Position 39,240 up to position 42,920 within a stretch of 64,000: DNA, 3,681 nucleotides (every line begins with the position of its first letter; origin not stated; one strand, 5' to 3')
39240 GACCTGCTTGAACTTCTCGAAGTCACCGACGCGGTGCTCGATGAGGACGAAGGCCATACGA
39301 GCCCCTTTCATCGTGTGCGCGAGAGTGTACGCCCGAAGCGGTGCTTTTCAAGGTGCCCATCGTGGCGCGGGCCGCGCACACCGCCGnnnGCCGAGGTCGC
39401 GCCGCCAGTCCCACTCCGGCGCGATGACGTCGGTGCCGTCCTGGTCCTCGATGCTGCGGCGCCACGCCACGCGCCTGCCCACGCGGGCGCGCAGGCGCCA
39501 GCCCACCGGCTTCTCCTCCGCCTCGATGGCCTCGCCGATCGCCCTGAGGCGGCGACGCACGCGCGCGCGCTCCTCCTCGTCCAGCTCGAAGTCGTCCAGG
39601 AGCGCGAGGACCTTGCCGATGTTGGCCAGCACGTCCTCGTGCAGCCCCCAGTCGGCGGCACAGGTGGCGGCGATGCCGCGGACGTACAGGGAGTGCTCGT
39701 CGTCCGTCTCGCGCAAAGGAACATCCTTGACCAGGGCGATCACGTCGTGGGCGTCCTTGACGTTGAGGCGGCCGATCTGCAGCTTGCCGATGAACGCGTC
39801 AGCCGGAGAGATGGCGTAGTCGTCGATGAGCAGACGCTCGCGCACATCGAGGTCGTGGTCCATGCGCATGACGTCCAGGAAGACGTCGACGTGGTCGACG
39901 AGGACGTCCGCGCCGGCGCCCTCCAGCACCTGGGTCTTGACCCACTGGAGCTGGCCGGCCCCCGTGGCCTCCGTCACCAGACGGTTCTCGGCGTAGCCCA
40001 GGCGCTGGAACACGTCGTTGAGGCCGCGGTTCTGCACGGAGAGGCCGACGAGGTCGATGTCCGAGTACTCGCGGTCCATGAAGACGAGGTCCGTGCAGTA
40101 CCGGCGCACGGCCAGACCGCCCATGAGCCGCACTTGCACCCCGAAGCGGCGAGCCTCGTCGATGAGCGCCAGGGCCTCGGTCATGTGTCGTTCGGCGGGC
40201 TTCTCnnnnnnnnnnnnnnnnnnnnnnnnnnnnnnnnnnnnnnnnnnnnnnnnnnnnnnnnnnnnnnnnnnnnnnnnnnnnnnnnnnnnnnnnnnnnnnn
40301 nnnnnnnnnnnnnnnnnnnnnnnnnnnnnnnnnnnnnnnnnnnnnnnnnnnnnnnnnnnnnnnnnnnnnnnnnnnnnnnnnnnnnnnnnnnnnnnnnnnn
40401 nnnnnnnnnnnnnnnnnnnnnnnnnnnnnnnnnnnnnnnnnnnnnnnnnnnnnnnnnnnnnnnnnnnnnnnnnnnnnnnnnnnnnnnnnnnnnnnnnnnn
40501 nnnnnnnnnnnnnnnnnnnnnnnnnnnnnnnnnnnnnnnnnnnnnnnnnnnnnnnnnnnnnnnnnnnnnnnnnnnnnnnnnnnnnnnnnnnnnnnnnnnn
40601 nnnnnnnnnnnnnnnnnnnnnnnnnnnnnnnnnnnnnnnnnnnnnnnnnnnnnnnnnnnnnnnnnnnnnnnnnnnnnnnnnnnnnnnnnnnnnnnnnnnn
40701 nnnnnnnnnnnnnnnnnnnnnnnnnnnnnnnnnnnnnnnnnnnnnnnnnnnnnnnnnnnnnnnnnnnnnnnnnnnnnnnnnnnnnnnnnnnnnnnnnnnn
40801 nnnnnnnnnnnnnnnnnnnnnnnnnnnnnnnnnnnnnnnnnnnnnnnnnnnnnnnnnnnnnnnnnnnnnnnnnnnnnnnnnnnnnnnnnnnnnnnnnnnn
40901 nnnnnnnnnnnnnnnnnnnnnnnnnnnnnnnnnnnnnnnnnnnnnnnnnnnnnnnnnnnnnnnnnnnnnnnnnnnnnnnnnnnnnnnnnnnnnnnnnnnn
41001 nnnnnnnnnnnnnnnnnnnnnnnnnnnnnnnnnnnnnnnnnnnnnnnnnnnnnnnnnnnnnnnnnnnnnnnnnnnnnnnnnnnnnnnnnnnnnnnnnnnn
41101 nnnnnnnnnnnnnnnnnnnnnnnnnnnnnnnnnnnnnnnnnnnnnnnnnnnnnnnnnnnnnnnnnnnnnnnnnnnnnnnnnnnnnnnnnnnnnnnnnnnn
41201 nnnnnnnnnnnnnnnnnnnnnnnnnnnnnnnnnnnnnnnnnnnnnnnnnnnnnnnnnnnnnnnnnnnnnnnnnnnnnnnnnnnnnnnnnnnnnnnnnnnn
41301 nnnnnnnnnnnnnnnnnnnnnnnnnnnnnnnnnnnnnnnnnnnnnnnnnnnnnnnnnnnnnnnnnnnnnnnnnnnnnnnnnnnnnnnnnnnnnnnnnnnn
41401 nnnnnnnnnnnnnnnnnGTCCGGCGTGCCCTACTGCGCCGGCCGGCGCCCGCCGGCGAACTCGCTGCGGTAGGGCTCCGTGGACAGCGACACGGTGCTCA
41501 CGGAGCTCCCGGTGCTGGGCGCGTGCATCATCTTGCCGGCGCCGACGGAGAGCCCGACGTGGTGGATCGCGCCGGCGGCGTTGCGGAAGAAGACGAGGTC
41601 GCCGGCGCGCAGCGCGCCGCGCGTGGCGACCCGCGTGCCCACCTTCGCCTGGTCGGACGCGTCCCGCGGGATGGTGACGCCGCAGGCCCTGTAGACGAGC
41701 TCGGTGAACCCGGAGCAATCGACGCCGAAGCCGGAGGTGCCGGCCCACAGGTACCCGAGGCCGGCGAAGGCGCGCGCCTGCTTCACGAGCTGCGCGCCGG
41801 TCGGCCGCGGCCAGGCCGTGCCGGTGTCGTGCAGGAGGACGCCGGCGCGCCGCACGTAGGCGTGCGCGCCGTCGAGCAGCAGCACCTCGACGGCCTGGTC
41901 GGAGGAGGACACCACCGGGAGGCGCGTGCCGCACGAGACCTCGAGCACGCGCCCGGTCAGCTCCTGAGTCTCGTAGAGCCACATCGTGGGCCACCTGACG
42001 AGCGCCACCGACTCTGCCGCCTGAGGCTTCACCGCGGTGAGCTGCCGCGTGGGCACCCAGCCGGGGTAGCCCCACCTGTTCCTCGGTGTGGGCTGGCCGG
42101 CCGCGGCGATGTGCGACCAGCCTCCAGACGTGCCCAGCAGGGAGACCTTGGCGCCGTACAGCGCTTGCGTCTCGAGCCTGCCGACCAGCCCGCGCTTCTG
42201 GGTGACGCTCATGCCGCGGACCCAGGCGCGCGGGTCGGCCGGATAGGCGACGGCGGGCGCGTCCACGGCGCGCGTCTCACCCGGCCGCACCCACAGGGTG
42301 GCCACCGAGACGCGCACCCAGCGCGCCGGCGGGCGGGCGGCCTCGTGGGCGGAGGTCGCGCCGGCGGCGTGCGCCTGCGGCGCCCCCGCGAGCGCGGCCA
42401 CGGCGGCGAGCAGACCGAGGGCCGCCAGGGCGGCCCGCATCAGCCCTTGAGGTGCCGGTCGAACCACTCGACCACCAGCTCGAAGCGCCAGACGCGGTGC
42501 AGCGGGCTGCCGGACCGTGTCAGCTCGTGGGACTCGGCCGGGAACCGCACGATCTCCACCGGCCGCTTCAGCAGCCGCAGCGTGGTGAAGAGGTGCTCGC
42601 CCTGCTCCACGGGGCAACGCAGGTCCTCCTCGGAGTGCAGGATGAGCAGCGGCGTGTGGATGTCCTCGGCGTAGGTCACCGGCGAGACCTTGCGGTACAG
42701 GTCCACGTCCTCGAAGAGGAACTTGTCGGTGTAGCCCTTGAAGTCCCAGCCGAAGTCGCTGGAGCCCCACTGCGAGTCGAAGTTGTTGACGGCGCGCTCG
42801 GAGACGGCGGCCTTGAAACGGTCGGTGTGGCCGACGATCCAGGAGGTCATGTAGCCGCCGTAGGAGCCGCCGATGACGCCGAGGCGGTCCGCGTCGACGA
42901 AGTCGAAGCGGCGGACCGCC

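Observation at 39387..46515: Fic + nucleotidyltransferase fusion proteins, present as two paralogues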

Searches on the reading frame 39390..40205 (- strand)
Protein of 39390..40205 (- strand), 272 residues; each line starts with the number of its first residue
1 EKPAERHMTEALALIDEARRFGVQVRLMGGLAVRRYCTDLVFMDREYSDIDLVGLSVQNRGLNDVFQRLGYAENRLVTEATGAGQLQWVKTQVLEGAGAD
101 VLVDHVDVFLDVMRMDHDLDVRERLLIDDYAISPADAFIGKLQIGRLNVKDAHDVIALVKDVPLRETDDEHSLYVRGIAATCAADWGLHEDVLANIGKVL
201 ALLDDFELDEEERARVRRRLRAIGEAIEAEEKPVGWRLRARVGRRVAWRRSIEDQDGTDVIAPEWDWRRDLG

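Call 8: search_protein_families(library=pfam, proteins=[window:39390-40199:-], max_evalue=10)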
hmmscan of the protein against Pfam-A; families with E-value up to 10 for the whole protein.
seq(270 aa): 2 families
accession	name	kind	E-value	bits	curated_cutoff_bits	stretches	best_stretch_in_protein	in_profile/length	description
PF10735.14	DUF2526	-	0.045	14.5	25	1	182-220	11-50/77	Protein of unknown function (DUF2526)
PF10706.15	Aminoglyc_resit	-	0.088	13.4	21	0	203-258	39-94/149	Aminoglycoside-2''-adenylyltransferase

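Call 9: search_solved_structures(query=window:39390-40199:-, max_evalue=10)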
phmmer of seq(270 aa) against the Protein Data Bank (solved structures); distinct sequences matched with E-value up to 10: 37.
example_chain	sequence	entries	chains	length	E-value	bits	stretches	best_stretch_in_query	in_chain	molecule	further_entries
9p8h_SD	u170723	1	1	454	0.23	14.5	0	3-39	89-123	40S ribosomal protein S3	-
4e5e_A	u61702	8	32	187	0.75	12.7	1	186-225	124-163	Polymerase protein PA | Protein PA-X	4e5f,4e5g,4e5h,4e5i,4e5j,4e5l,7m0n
5d2o_A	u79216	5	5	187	0.77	12.7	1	187-226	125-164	Polymerase acidic protein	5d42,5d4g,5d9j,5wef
5ccy_A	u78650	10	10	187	0.79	12.7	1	187-226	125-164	Polymerase acidic protein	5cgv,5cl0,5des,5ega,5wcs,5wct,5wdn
5w3i_A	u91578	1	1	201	0.85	12.6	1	187-227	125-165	Polymerase acidic protein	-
5w44_A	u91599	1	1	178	0.98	12.4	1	187-224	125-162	Polymerase acidic protein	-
7nuh_A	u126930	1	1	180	0.98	12.4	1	187-224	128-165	Polymerase acidic protein,Polymerase acidic protein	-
4awk_A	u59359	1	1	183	1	12.3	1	187-224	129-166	POLYMERASE PA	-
6ya5_A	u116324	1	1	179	1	12.3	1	187-224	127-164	Polymerase acidic protein,Polymerase acidic protein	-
8vgz_A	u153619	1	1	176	1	12.3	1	187-224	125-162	Protein PA-X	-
7nug_A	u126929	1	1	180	1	12.3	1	187-224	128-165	Polymerase acidic protein,Polymerase acidic protein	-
8t5w_A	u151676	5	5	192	1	12.3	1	187-224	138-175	Polymerase acidic protein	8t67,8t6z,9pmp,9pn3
6fs7_A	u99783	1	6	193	1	12.3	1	187-224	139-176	Polymerase acidic protein,Polymerase acidic protein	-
9pmr_A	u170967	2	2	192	1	12.3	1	187-224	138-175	Polymerase acidic protein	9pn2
4ln7_A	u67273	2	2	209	1.1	12.2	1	187-225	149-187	POLYMERASE PA | endonuclease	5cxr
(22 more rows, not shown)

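Call 18: search_protein_representatives(protein=window:39390-40205:-)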
Query: 272 residues. Proteins with E-value up to 0.001 (for the whole library): 1311; up to 1e-10: 762; up to 1e-30: 43. The best 150 are listed.
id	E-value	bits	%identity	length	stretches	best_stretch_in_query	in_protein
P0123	4.9e-92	324.9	79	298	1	8-214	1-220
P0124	4.6e-78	279.1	57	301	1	2-262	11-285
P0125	3.2e-77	276.3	58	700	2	99-261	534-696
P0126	8.2e-71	255.3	54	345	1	3-259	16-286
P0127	1.5e-61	224.9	51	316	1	7-256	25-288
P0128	2.4e-59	217.7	50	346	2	99-264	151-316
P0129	1.5e-58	215.1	71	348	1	3-171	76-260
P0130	1.2e-57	212.1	54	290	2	97-263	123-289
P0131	6.2e-57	209.8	46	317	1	6-262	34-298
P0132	7.0e-57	209.6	64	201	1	115-272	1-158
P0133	8.5e-53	196.2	42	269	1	8-256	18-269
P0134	9.6e-52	192.8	44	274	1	14-258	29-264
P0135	2.5e-50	188.1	43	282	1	8-257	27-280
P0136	8.7e-49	183.1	40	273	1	8-256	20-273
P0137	4.4e-46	174.2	52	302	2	101-236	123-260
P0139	4.1e-44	167.7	46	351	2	122-266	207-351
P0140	8.2e-44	166.8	38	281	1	9-256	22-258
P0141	3.8e-43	164.6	53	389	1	5-200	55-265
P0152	1.7e-33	133.0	35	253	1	9-250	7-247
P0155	5.6e-32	128.0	35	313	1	9-251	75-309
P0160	2.3e-31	125.9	36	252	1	12-254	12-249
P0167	1.4e-30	123.3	34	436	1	9-252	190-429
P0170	2.8e-30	122.4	33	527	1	9-254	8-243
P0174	9.7e-30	120.6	32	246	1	13-250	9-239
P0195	2.7e-28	115.9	33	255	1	9-254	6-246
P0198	1.0e-27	114.0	35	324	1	9-253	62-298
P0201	1.9e-27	113.1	34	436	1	3-253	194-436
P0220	5.8e-26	108.2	41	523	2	6-142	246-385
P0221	7.2e-26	107.9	30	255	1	4-249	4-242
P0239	2.5e-25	106.2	31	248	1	8-251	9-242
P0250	7.3e-25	104.6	34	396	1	4-253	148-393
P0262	1.5e-24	103.6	34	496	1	11-262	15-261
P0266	2.0e-24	103.2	30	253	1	12-251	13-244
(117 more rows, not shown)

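Call 19: search_protein_families(library=pfam, proteins=[P0133, P0140, P0152, P0160, P0174, P0195, P0221, P0239, P0266, P0167], max_evalue=1)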
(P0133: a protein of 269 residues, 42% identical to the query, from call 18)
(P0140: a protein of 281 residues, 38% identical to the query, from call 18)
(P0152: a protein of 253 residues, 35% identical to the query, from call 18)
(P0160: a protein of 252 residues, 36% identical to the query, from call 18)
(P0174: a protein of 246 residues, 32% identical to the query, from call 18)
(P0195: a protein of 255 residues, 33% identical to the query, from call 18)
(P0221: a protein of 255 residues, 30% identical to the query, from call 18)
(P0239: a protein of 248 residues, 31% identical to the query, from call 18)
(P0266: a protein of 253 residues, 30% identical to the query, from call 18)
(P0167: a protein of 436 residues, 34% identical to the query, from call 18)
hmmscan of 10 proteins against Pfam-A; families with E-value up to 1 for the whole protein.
P0133 (269 aa): 2 families
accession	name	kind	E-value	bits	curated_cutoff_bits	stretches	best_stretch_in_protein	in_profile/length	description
PF14907.12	NTP_transf_5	-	0.00031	20.8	31.2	1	17-165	56-175/249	Uncharacterised nucleotidyltransferase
PF10706.15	Aminoglyc_resit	-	0.013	16.1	21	1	23-95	4-73/149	Aminoglycoside-2''-adenylyltransferase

P0140 (281 aa): 2 families
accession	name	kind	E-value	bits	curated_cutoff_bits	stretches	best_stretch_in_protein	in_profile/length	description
PF10706.15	Aminoglyc_resit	-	0.013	16.1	21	1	27-98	5-76/149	Aminoglycoside-2''-adenylyltransferase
PF01753.24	zf-MYND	-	0.14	12.7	22.7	1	49-64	16-31/39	MYND finger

P0152 (253 aa): 1 family
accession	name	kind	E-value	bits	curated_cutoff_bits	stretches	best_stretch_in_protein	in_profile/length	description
PF14907.12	NTP_transf_5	-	8.1e-06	26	31.2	1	7-111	58-146/249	Uncharacterised nucleotidyltransferase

P0160 (252 aa): 3 families
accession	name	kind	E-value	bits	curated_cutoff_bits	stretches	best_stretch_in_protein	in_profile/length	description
PF14907.12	NTP_transf_5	-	9e-06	25.9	31.2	1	9-142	58-171/249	Uncharacterised nucleotidyltransferase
PF16326.10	ABC_tran_CTD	-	0.082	13.6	32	1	189-225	24-60/69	ABC transporter C-terminal domain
PF14794.11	DUF4479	-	0.49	10.7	25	0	187-216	31-60/71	Domain of unknown function (DUF4479)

P0174 (246 aa): 0 families

P0195 (255 aa): 2 families
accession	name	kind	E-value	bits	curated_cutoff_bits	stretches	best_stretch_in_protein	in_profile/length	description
PF14907.12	NTP_transf_5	-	0.09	12.8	31.2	1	3-101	55-141/249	Uncharacterised nucleotidyltransferase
PF14553.12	YqbF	-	0.17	12.1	27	1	181-206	18-43/43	YqbF, hypothetical protein domain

P0221 (255 aa): 1 family
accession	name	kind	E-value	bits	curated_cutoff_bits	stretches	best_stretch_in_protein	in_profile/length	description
PF07680.16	DoxA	-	0.051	14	27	1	138-207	50-117/131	TQO small subunit DoxA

P0239 (248 aa): 1 family
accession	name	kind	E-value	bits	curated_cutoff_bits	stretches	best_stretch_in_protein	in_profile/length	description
PF14907.12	NTP_transf_5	-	7e-05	22.9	31.2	1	8-92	56-124/249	Uncharacterised nucleotidyltransferase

P0266 (253 aa): 4 families
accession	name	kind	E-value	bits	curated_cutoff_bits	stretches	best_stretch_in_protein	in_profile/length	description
PF14907.12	NTP_transf_5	-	0.00019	21.5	31.2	1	10-116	58-156/249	Uncharacterised nucleotidyltransferase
PF08843.17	AbiEii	-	0.03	14.7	22.5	1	24-154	13-170/238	Nucleotidyl transferase AbiEii toxin, Type IV TA system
PF10706.15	Aminoglyc_resit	-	0.099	13.2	21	1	14-75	4-60/149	Aminoglycoside-2''-adenylyltransferase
PF23873.1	DUF7228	-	0.19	12.1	27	1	88-112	21-45/59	Family of unknown function (DUF7228)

P0167 (436 aa): 3 families
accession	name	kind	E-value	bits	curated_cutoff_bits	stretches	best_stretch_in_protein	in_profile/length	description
PF00578.27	AhpC-TSA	-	3.8e-33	114.5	26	1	5-130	2-122/124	AhpC/TSA family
PF08534.16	Redoxin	-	1e-15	58.2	26.6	1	5-137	3-136/148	Redoxin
PF08335.16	GlnD_UR_UTase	-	0.11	13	21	1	144-219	36-111/141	GlnD PII-uridylyltransferase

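Call 20: search_protein_families(library=ncbifam, proteins=[P0133, P0140, P0152, P0160, P0174, P0195, P0221, P0239, P0266, P0167], max_evalue=1)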
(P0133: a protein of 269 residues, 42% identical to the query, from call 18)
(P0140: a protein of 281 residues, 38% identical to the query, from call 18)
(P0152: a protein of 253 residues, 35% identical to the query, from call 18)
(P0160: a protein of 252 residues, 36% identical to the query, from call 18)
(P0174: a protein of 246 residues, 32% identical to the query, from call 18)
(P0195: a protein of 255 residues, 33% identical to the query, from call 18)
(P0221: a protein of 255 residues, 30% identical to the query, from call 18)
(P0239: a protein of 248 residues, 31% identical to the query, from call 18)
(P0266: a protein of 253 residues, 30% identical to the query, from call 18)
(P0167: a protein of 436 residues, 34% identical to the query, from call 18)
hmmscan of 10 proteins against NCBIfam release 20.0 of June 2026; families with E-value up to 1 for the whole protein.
P0133 (269 aa): 0 families

P0140 (281 aa): 0 families

P0152 (253 aa): 0 families

P0160 (252 aa): 0 families

P0174 (246 aa): 0 families

P0195 (255 aa): 1 family
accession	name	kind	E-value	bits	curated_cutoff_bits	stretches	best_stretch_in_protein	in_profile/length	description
NF038311.1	FosU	exception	0.083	13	295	1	42-105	57-115/137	FosU family fosfomycin resistance glutathione transferase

P0221 (255 aa): 1 family
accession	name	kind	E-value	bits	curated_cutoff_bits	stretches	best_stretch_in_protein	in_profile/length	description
TIGR00134.1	gatE_arch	equivalog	0.003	15.9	319.55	1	51-215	427-581/622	Glu-tRNA(Gln) amidotransferase subunit GatE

P0239 (248 aa): 0 families

P0266 (253 aa): 1 family
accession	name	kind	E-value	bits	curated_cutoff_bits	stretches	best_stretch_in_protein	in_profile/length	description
NF000017.1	linco_LnuD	exception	0.043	13.8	325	1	44-114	34-99/164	lincosamide nucleotidyltransferase Lnu(D)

P0167 (436 aa): 12 families
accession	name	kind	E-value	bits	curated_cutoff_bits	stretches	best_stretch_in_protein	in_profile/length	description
NF009668.0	PRK13189.1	equivalog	1.3e-47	161.8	211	1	1-158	9-168/224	peroxiredoxin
NF009669.0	PRK13190.1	equivalog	2.3e-46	157.6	261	1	4-155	5-156/203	putative peroxiredoxin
NF009670.0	PRK13191.1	equivalog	4.4e-35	121.1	374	1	6-155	11-162/215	putative peroxiredoxin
NF010122.0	PRK13599.1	equivalog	2.7e-34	118.5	456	1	23-157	29-164/220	peroxiredoxin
NF040737.1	peroxi_PrxU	equivalog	9.9e-33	113.8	270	1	4-158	38-197/233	thioredoxin-dependent peroxiredoxin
TIGR03137.1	AhpC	equivalog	1.4e-24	86.9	272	1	19-155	23-157/187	alkyl hydroperoxide reductase subunit C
NF011576.0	PRK15000.1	subfamily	4.1e-22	78.9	301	1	8-158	8-166/200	peroxiredoxin C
NF053650.1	PerredPrxQDein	equivalog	4.7e-14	52.6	260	1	9-139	2-131/148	thioredoxin-dependent peroxiredoxin PrxQ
NF006960.0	PRK09437.1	equivalog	2.6e-11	43.7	140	1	7-129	9-132/156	thioredoxin-dependent thiol peroxidase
NF001808.0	PRK00522.1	equivalog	0.00012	21.5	123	1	5-129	21-143/167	thiol peroxidase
NF002854.0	PRK03147.1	subfamily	0.00068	19.6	170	1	6-129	40-152/176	thiol-disulfide oxidoreductase ResA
NF045827.1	perox_SUH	exception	0.0025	17.3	298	1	21-134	38-148/178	thiol peroxidase Prx-SUH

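Call 50: search_protein_families(library=pfam, proteins=[P0170, P0262, P0250, P0201, P0198, P0155, P0220, P0141, P0139, P0128], max_evalue=0.001)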
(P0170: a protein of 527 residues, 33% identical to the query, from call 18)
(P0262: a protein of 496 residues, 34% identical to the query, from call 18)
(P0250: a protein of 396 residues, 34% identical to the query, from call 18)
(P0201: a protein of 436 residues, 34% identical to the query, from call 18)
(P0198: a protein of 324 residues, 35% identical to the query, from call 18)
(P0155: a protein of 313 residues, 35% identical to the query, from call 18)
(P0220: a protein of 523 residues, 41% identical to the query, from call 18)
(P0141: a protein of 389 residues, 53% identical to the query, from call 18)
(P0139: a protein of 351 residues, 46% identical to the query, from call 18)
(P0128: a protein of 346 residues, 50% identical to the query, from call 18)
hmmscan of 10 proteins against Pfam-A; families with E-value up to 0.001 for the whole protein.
P0170 (527 aa): 1 family
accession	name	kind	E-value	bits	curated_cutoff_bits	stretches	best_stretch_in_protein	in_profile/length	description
PF00156.33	Pribosyltran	-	7.7e-14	51.8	26.3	1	266-395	7-149/158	Phosphoribosyl transferase domain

P0262 (496 aa): 6 families
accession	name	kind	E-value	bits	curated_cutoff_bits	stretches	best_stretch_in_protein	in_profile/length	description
PF07729.17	FCD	-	4.8e-22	79.1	24.3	1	363-479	3-124/125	FCD domain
PF00392.27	GntR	-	1.1e-17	63.8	27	1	274-332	2-60/64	Bacterial regulatory proteins, gntR family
PF13545.12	HTH_Crp_2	-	9.2e-06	26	27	1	300-331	26-56/70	Crp-like helix-turn-helix domain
PF14502.12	HTH_41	-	5.7e-05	22.9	25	1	293-338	3-48/48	Helix-turn-helix domain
PF02082.26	Rrf2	-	6.8e-05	23.5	30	1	300-346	27-73/132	Iron-dependent Transcriptional regulator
PF08222.17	HTH_CodY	-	0.0001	22.3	27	1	301-337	9-45/61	CodY helix-turn-helix domain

P0250 (396 aa): 4 families
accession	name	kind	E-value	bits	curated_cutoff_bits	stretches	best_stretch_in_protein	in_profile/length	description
PF12802.13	MarR_2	-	7e-08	33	27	1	30-67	21-59/61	MarR family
PF09339.16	HTH_IclR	-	1e-05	25.7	22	1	28-60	17-49/52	IclR helix-turn-helix domain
PF01978.25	TrmB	-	4.4e-05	23.7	25.6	1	28-63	21-56/68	Sugar-specific transcriptional regulator TrmB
PF13545.12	HTH_Crp_2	-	0.00048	20.5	27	0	18-61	10-54/70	Crp-like helix-turn-helix domain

P0201 (436 aa): 0 families

P0198 (324 aa): 1 family
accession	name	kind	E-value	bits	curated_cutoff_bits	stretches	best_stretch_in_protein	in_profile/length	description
PF14907.12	NTP_transf_5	-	0.00086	19.4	31.2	0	57-136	53-124/249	Uncharacterised nucleotidyltransferase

P0155 (313 aa): 0 families

P0220 (523 aa): 1 family
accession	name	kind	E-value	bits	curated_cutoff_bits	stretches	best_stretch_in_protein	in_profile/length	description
PF10706.15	Aminoglyc_resit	-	0.0003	21.4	21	1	255-320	4-69/149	Aminoglycoside-2''-adenylyltransferase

P0141 (389 aa): 1 family
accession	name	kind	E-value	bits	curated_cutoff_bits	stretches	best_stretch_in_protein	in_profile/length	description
PF14907.12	NTP_transf_5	-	0.00098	19.2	31.2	0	39-193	39-148/249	Uncharacterised nucleotidyltransferase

P0139 (351 aa): 0 families

P0128 (346 aa): 1 family
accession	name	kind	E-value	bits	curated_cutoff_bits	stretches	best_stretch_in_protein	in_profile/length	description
PF10706.15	Aminoglyc_resit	-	2.6e-05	24.8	21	1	22-86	4-65/149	Aminoglycoside-2''-adenylyltransferase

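Call 68: search_dna_similar(query=window:39390-40205:-, collection=plasmids, mode=protein, max_evalue=0.001, max_rows=12)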
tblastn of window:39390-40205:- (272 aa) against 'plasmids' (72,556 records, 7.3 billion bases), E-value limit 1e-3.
Records with a match: 1; places in all: 1; records where one place covers at least 80% of the query: 0.
Best place of each record, by identity: <60% 1.
By first word of the organism name: Halobellus 1.
By predicted mobility (MOB-suite, as given by PLSDB): non-mobilizable 1.
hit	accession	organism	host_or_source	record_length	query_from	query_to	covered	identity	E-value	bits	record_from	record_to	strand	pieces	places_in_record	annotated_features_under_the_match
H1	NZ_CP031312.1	Halobellus limi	Cell culture,Taibei marine solar ...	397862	2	199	73%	26.6%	1e-8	62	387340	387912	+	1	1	hypothetical protein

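Call 69: search_dna_similar(query=window:39390-40205:-, collection=phages, mode=protein, max_evalue=0.001, max_rows=12)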
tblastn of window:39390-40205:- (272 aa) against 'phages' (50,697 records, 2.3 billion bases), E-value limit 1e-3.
No match.

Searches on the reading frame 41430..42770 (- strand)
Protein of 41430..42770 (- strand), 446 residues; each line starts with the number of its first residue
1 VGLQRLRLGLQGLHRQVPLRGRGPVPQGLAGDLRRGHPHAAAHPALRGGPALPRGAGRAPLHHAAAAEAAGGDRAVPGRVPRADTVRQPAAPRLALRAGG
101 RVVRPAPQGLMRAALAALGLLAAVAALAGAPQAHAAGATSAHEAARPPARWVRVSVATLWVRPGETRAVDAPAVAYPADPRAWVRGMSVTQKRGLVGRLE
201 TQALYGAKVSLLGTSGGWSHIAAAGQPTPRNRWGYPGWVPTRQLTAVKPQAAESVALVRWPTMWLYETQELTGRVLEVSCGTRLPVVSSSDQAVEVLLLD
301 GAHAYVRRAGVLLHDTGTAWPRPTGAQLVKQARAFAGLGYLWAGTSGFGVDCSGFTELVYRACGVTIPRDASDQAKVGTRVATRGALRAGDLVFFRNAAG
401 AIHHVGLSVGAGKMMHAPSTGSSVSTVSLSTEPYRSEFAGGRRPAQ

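Call 26: search_protein_families(library=pfam, proteins=[window:41430-42770:-], max_evalue=0.001)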
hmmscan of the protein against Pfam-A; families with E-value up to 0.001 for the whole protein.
window:41430-42770:- (446 aa): 3 families
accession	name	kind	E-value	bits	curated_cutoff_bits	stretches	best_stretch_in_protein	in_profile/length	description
PF00877.26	NLPC_P60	-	9.1e-25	87.1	23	1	339-442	3-104/105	NlpC/P60 family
PF18348.7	SH3_16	-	1.8e-08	34.4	25.8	1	198-244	10-49/49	Bacterial dipeptidyl-peptidase Sh3 domain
PF23795.1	SH3_YKFC_2nd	-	2.3e-08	34.2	27.4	1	261-309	4-52/57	YKFC SH3b2 domain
